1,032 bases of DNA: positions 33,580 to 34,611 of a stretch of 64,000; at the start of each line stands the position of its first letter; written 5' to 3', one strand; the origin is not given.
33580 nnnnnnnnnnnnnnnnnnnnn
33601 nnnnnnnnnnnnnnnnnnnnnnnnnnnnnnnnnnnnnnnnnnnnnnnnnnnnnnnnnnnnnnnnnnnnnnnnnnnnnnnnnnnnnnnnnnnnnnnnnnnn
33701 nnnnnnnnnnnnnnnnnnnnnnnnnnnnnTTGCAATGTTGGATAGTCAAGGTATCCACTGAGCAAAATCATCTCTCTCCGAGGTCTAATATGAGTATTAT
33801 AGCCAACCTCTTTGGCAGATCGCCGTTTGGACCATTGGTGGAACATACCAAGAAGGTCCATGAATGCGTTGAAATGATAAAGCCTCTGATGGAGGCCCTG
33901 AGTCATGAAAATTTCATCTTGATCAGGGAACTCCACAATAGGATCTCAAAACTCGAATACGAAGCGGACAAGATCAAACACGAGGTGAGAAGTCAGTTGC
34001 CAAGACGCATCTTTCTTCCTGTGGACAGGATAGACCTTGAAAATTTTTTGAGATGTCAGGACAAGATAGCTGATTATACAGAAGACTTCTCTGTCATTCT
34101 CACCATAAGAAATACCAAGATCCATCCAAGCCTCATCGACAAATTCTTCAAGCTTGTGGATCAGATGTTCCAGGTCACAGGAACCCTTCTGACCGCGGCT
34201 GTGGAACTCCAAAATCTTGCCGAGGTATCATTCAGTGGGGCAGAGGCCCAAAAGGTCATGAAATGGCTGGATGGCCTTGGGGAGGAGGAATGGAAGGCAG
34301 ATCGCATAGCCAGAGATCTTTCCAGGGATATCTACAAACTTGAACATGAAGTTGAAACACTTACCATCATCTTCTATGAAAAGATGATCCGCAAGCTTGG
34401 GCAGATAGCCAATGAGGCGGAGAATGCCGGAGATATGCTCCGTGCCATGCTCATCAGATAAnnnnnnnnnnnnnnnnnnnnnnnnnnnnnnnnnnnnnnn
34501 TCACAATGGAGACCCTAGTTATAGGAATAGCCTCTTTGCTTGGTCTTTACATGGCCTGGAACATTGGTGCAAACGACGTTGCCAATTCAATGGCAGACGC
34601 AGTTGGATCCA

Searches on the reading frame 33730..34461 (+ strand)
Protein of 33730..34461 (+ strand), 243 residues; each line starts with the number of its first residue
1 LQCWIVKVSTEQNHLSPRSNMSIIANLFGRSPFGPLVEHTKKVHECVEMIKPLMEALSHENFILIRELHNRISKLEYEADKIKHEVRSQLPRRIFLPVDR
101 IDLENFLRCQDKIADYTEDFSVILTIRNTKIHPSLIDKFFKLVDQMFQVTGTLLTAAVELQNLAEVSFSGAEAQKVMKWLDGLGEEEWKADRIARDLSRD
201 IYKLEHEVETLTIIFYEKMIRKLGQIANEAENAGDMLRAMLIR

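Call 3: search_protein_families(library=pfam, proteins=[window:33730-34461:+], max_evalue=1)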
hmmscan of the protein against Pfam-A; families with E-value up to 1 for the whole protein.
window:33730-34461:+ (243 aa): 5 families
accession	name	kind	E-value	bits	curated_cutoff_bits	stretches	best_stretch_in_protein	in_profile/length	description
PF01865.21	PhoU_div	-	1.6e-40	139.2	24.4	1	25-242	2-213/214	Protein of unknown function DUF47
PF01895.24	PhoU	-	0.0034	18.2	23.5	1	46-116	8-81/89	PhoU domain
PF16689.10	APC_N_CC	-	0.0094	16.6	27.4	1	55-85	11-44/52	Coiled-coil N-terminus of APC, dimerisation domain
PF23077.1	zf-C2H2_ZNF462_1st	-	0.033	14.3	27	1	36-45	18-27/29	Zinc finger protein 462, first C2H2 zinc finger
PF14778.11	ODR4-like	-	0.062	12.6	24.5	1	63-126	300-366/375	Odorant response abnormal 4-like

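Call 4: search_protein_families(library=ncbifam, proteins=[window:33730-34461:+], max_evalue=1)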
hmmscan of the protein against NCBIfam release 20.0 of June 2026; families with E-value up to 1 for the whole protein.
window:33730-34461:+ (243 aa): 1 family
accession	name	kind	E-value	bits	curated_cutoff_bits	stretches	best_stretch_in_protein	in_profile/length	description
TIGR00153.1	TIGR00153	hypoth_equivalog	2.4e-35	122.2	104.3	1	21-242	2-214/217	TIGR00153 family protein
